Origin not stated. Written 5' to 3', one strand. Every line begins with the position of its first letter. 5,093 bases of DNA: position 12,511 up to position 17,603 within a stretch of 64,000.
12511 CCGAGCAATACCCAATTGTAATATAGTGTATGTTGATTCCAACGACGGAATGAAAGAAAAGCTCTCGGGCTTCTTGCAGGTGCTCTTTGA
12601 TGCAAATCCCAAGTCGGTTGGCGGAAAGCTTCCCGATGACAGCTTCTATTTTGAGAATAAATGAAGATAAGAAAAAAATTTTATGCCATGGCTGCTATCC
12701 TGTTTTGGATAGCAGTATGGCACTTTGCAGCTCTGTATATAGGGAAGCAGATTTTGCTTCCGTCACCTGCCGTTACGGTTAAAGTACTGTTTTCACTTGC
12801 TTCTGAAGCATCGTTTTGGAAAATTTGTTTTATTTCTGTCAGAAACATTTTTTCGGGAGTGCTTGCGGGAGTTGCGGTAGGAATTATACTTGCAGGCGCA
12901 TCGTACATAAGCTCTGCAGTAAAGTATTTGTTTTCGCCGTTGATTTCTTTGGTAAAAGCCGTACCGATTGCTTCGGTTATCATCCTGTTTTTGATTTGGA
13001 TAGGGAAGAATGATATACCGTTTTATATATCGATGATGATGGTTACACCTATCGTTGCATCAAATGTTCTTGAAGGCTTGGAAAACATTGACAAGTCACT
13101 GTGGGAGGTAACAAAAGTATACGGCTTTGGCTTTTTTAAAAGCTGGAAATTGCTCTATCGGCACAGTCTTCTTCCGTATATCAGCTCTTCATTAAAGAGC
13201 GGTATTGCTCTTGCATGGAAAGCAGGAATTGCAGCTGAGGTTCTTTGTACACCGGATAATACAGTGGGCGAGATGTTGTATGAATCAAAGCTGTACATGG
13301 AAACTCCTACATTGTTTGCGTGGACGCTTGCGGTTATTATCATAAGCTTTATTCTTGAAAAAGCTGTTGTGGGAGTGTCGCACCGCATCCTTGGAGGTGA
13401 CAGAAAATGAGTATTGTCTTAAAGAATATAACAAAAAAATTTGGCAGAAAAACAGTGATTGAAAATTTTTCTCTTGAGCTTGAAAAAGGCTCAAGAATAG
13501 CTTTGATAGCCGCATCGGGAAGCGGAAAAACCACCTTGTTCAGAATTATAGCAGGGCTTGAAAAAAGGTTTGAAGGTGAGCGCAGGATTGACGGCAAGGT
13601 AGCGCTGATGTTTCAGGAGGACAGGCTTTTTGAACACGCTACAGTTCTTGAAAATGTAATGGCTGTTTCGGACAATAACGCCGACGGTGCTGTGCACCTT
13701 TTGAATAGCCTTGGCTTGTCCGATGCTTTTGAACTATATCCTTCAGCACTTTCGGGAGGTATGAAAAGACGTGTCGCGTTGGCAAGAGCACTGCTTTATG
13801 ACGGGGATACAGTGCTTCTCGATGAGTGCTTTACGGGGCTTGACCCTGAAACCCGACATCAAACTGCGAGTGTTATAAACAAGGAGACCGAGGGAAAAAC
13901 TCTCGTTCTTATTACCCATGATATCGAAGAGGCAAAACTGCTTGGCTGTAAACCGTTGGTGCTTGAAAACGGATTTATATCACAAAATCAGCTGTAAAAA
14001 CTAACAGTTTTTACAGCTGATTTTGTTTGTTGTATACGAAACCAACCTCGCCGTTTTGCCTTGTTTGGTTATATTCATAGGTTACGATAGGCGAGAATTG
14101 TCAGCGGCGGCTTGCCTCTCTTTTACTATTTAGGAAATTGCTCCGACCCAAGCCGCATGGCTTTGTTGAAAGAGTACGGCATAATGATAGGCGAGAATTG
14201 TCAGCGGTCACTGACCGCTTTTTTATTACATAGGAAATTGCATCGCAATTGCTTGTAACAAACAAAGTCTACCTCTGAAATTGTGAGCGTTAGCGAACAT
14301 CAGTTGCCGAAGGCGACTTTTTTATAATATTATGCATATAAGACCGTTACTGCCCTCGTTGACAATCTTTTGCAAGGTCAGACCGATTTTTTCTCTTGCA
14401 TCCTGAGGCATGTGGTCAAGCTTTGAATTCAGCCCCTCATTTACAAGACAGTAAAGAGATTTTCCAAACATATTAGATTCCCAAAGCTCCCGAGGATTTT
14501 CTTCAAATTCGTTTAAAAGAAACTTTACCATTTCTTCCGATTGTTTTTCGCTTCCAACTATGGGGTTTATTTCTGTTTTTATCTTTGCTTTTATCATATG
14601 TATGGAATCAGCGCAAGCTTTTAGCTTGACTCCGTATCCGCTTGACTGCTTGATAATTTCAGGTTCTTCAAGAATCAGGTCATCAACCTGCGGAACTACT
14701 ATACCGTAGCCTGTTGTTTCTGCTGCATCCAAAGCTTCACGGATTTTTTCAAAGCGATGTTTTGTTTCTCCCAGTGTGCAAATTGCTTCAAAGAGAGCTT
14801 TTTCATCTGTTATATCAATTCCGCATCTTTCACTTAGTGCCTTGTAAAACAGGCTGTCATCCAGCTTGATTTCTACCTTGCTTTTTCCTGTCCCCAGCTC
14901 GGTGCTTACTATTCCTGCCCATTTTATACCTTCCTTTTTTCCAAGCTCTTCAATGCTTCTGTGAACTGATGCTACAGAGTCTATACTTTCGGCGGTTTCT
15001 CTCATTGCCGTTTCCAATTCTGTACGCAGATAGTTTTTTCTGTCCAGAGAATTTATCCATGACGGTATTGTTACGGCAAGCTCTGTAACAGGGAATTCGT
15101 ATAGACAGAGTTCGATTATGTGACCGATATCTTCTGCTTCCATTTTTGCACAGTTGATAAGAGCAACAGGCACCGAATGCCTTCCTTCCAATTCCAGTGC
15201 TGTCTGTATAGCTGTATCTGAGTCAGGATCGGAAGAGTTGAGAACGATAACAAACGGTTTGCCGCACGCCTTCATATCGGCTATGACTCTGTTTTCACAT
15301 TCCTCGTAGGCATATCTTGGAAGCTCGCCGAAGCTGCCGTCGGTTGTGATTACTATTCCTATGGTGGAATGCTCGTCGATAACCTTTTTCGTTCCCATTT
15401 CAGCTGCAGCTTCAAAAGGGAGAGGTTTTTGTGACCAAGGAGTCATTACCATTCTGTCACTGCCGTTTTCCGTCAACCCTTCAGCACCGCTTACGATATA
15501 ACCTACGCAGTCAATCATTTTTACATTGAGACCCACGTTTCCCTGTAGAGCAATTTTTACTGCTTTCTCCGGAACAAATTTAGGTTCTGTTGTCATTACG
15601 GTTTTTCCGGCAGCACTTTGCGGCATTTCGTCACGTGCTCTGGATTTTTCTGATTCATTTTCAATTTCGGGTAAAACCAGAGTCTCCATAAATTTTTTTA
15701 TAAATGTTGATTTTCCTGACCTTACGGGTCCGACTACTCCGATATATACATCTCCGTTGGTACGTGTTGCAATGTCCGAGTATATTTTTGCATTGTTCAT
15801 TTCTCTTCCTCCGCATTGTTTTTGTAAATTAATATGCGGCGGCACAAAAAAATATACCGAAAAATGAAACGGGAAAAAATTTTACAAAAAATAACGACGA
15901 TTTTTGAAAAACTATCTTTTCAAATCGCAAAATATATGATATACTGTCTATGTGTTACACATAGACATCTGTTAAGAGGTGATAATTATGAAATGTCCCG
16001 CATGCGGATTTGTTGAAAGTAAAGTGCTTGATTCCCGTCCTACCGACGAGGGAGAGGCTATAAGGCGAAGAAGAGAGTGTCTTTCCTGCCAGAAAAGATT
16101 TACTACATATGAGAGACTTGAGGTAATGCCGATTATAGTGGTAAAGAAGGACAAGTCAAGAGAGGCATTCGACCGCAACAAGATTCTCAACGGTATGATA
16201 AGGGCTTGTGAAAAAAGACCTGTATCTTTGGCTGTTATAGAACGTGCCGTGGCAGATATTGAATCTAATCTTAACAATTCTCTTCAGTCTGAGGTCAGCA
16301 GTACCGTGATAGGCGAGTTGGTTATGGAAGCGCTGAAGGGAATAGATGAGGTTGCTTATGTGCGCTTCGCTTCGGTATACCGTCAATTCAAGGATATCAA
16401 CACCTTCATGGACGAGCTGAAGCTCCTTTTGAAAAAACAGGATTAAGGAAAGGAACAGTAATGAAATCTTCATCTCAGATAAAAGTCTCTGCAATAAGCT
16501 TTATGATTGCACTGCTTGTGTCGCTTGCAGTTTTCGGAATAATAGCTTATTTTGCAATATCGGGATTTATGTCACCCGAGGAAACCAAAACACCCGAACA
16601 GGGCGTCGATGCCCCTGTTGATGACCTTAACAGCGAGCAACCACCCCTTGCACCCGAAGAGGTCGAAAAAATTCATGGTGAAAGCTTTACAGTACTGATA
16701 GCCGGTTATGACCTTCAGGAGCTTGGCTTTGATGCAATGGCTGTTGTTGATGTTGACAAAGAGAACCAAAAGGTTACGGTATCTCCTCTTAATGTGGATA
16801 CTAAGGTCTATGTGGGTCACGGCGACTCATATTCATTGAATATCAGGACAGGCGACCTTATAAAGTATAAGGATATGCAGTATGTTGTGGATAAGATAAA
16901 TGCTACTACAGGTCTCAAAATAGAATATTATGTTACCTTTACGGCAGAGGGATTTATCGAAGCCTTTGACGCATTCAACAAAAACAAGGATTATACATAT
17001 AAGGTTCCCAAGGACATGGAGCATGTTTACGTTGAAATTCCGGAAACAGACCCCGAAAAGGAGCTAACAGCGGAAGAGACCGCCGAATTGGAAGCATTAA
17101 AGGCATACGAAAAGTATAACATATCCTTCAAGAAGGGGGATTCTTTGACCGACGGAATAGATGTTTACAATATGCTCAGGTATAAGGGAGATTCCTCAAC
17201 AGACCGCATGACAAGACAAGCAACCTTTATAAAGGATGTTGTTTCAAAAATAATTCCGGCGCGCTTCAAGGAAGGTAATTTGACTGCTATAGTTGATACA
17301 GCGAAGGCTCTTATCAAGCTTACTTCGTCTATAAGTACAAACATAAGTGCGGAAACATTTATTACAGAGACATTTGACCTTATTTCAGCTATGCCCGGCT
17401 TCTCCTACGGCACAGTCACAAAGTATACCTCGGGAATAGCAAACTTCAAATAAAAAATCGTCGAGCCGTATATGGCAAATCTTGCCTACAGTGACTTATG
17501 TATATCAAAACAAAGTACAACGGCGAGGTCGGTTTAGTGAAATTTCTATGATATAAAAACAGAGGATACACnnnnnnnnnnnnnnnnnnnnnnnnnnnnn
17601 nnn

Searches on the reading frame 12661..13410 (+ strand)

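Call 62: search_protein_families(library=pfam, proteins=[window:12661-13410:+], max_evalue=0.00001)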
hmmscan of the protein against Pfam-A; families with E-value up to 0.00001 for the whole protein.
window:12661-13410:+ (249 aa): 1 family
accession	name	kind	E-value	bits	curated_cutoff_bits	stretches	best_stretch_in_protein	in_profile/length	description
PF00528.27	BPD_transp_1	-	7.1e-17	62.2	26.4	1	70-232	1-171/184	Binding-protein-dependent transport system inner membrane component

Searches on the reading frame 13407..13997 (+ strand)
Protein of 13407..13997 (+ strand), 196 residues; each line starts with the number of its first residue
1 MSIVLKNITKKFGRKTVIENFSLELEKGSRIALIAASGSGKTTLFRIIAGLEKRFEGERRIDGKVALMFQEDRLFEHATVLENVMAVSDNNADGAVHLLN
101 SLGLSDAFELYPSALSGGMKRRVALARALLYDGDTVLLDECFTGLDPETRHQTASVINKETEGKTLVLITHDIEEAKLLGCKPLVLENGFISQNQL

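Call 61: search_protein_families(library=pfam, proteins=[window:13407-13997:+])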
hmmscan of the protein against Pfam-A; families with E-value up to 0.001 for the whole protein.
window:13407-13997:+ (196 aa): 4 families
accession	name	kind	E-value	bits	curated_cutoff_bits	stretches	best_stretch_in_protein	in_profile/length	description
PF00005.33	ABC_tran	-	1.1e-23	84.8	25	1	19-142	2-136/137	ABC transporter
PF13304.12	AAA_21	-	8.2e-08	33.1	27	1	102-173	225-300/304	AAA domain, putative AbiEii toxin, Type IV TA system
PF20703.3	nSTAND1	-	0.00018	21.7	27.1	1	12-81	17-88/379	Novel STAND NTPase 1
PF25201.1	nSTAND6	-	0.00083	19.9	27.7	0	12-83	2-73/148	Novel STAND NTPase 6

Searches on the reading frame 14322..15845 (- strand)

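Call 61: search_protein_families(library=pfam, proteins=[window:14322-15845:-])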
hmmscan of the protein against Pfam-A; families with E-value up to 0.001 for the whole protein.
window:14322-15845:- (507 aa): 3 families
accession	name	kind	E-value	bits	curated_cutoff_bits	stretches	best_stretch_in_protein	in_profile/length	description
PF09547.16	SpoIVA_ATPase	-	4.3e-109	363.9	26.6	1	16-252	1-237/237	Stage IV sporulation protein A, ATPase domain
PF20438.3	SpoIVA_middle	-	7.4e-58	196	25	1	253-431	1-179/179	Stage IV sporulation protein A, middle domain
PF20439.3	SpoIVA_C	-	3.5e-32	110.8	25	1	432-507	1-76/76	Sporulation stage IV protein A, C-terminal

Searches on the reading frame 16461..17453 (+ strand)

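Call 61: search_protein_families(library=pfam, proteins=[window:16461-17453:+])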
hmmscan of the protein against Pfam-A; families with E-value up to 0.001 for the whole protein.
window:16461-17453:+ (330 aa): 1 family
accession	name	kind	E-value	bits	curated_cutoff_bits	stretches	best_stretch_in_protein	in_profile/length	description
PF03816.19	LytR_cpsA_psr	-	1.6e-11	45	24.6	1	91-264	3-148/150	LytR_cpsA_psr family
